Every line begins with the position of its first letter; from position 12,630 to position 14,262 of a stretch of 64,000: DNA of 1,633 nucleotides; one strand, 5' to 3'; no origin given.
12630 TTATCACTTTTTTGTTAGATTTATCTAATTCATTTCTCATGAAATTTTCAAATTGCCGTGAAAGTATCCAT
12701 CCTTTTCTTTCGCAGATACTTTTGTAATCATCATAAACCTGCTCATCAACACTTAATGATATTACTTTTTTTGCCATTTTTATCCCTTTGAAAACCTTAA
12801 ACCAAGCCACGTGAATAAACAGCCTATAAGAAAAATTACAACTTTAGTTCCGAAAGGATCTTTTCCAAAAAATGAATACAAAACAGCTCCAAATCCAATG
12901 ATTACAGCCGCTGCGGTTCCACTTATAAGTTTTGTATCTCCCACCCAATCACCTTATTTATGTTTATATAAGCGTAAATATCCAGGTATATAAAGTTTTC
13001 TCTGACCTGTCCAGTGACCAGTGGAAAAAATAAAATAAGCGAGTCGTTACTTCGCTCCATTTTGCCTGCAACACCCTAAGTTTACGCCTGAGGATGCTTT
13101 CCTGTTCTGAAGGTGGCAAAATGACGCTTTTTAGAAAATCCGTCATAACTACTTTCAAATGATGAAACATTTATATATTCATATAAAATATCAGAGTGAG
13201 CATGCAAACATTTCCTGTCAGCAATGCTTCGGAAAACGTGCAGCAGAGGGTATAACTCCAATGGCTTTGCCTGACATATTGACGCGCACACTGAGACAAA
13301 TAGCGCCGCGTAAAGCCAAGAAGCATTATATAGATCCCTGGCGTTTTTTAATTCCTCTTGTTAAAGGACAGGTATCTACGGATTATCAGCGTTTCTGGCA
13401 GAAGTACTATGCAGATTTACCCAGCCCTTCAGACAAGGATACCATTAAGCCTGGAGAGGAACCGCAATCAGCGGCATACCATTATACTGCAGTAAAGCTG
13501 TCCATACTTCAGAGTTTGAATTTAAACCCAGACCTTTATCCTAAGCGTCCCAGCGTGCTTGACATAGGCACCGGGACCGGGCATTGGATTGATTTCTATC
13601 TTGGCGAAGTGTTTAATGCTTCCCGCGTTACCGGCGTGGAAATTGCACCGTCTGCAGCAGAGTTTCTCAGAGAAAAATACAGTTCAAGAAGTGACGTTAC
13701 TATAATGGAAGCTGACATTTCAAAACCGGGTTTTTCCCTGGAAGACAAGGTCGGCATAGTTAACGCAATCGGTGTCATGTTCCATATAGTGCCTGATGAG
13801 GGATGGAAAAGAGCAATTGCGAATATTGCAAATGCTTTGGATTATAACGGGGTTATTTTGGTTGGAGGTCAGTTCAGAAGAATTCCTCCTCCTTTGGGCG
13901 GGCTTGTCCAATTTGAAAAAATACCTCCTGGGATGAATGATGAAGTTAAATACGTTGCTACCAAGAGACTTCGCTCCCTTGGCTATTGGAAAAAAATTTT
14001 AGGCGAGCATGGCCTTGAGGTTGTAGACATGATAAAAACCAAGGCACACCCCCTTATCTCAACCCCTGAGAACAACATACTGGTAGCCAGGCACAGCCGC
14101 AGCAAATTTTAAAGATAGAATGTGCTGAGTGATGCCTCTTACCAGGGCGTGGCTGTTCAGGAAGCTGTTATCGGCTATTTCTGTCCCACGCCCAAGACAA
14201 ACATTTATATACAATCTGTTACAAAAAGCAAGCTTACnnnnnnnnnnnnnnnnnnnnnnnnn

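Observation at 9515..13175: RM-like cassette with an EVE-domain reader, flanked by perfect 55-bp direct repeats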

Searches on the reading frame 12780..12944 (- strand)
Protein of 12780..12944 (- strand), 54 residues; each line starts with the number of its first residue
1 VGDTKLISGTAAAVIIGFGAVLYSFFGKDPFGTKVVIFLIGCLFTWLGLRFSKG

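Call 6: search_protein_families(library=pfam, proteins=[window:12780-12944:-], max_evalue=0.1)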
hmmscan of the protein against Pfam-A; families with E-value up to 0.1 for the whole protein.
window:12780-12944:- (54 aa): 1 family
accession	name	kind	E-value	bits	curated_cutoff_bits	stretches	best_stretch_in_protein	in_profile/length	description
PF24432.1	DUF7555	-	0.03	14.8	28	1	10-46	17-53/133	Family of unknown function (DUF7555)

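Call 7: search_protein_families(library=padloc, proteins=[window:12780-12944:-], max_evalue=0.1)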
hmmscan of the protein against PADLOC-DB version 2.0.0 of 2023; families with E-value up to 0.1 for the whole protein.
window:12780-12944:- (54 aa): 0 families

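Call 60: search_protein_families(library=ncbifam, proteins=[window:12780-12944:-], max_evalue=10)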
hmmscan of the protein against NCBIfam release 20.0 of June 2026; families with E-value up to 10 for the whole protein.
window:12780-12944:- (54 aa): 0 families

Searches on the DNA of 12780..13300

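Call 96: search_rna_families(source=window, start=12780, end=13300, threshold=evalue, max_evalue=1)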
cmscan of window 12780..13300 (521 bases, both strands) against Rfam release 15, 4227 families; matches with E-value up to 1: 0.
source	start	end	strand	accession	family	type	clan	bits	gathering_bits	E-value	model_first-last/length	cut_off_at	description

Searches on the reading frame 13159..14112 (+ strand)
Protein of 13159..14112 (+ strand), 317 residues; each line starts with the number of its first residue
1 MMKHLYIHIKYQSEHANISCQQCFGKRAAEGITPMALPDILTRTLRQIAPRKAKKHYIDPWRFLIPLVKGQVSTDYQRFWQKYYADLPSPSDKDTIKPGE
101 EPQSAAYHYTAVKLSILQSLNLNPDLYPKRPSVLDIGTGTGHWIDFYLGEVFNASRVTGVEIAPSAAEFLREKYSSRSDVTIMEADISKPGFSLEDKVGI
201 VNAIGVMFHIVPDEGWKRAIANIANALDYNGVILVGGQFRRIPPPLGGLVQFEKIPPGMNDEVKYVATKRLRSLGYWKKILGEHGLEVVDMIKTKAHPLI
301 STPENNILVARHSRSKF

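Call 6: search_protein_families(library=pfam, proteins=[window:13159-14112:+], max_evalue=0.1)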
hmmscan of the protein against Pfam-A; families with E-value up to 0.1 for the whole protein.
window:13159-14112:+ (317 aa): 9 families
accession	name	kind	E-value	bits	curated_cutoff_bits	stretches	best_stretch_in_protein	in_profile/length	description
PF13649.12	Methyltransf_25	-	1.6e-12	48.3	27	1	133-231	1-97/97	Methyltransferase domain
PF08242.18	Methyltransf_12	-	1.4e-08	35.8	30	1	134-233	1-98/98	Methyltransferase domain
PF08241.18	Methyltransf_11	-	5.4e-08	33.8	21.2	1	134-234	1-94/95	Methyltransferase domain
PF13489.12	Methyltransf_23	-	1.1e-06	28.9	27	1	127-235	20-116/164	Methyltransferase domain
PF00398.26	RrnaAD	-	2.1e-05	24.2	24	1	115-192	21-90/263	Ribosomal RNA adenine dimethylase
PF05401.17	NodS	-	0.00034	20.9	24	1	132-247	46-156/201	Nodulation protein S (NodS)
PF01728.25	FtsJ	-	0.00066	20.1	24.1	1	129-190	21-78/181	FtsJ-like methyltransferase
PF13847.12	Methyltransf_31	-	0.00068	19.8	27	1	132-233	6-107/145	Methyltransferase domain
PF09838.14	DUF2065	-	0.031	14.7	24.3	0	30-52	12-34/56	Uncharacterized protein conserved in bacteria (DUF2065)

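Call 7: search_protein_families(library=padloc, proteins=[window:13159-14112:+], max_evalue=0.1)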
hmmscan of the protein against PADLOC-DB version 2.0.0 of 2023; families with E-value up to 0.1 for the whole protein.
window:13159-14112:+ (317 aa): 2 families
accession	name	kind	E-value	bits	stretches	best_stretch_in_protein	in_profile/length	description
PDLC04134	mad2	-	1.9e-10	38.2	1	130-237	292-396/492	mads_2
PDLC03258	MTase_II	-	0.058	10.5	1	132-176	44-87/366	Type II methyltransferase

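Call 17: find_encoding_contigs(protein=window:13159-14112:+, flank=10000, max_places=10)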
Protein window:13159-14112:+ (317 aa): no gene with exactly this product is on record in the collection.

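Call 29: find_homologous_proteins(query=window:13159-14112:+, max_evalue=1e-10)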
Query window:13159-14112:+ (317 aa): 158 proteins with E <= 1e-10 among 2601 candidates; the best 120 are listed.
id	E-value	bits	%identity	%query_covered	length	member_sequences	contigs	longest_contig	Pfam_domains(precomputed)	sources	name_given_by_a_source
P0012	1.6e-188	644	100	89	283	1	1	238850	PF00398.27,PF13489.13,PF13649.13,PF08241.19,PF08242.19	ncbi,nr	ncbi:methyltransferase domain-containing protein [Candidatus Woesearchaeota archaeon]|nr:methyltrans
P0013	7.9e-51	191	41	84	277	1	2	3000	PF13489.13,PF13649.13,PF08241.19,PF08242.19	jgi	jgi:SAM-dependent methyltransferase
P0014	2.7e-50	190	41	88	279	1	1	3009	PF13489.13,PF13649.13,PF08241.19,PF08242.19,PF05401.17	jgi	jgi:SAM-dependent methyltransferase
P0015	6.4e-50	188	39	87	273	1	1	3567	PF13847.13,PF13489.13,PF02353.27,PF13649.13,PF08241.19,PF08242.19,PF05401.17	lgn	-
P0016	1.9e-49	187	41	83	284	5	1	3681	PF13847.13,PF13489.13,PF02353.27,PF13649.13,PF08241.19,PF08242.19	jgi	jgi:SAM-dependent methyltransferase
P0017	5.8e-49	185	40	85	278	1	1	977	PF13489.13,PF13649.13,PF08241.19,PF08242.19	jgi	-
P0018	9.7e-49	184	41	87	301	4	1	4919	PF13847.13,PF13489.13,PF13649.13,PF08241.19,PF08242.19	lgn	-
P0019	9.0e-48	181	39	83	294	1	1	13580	PF13489.13,PF02353.27,PF13649.13,PF08241.19,PF08242.19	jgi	jgi:hypothetical protein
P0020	4.9e-47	179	41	85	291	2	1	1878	PF13847.13,PF13489.13,PF02353.27,PF13649.13,PF08241.19,PF08242.19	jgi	jgi:SAM-dependent methyltransferase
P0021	8.9e-47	178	42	84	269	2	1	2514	PF13847.13,PF13489.13,PF13649.13,PF08241.19,PF08242.19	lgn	-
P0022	1.1e-46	178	40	87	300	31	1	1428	PF13489.13,PF13649.13,PF08241.19,PF08242.19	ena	-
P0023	3.8e-46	176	38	87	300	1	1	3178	PF13489.13,PF13649.13,PF08241.19,PF08242.19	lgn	-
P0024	9.5e-46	175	40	81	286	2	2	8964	PF13847.13,PF13489.13,PF02353.27,PF13649.13,PF08241.19,PF08242.19,PF05401.17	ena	-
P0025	2.3e-45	173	39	84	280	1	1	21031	PF13847.13,PF13489.13,PF13649.13,PF08241.19,PF08242.19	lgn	-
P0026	6.9e-45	172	39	87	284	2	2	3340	PF13847.13,PF13489.13,PF13649.13,PF08241.19,PF08242.19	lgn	-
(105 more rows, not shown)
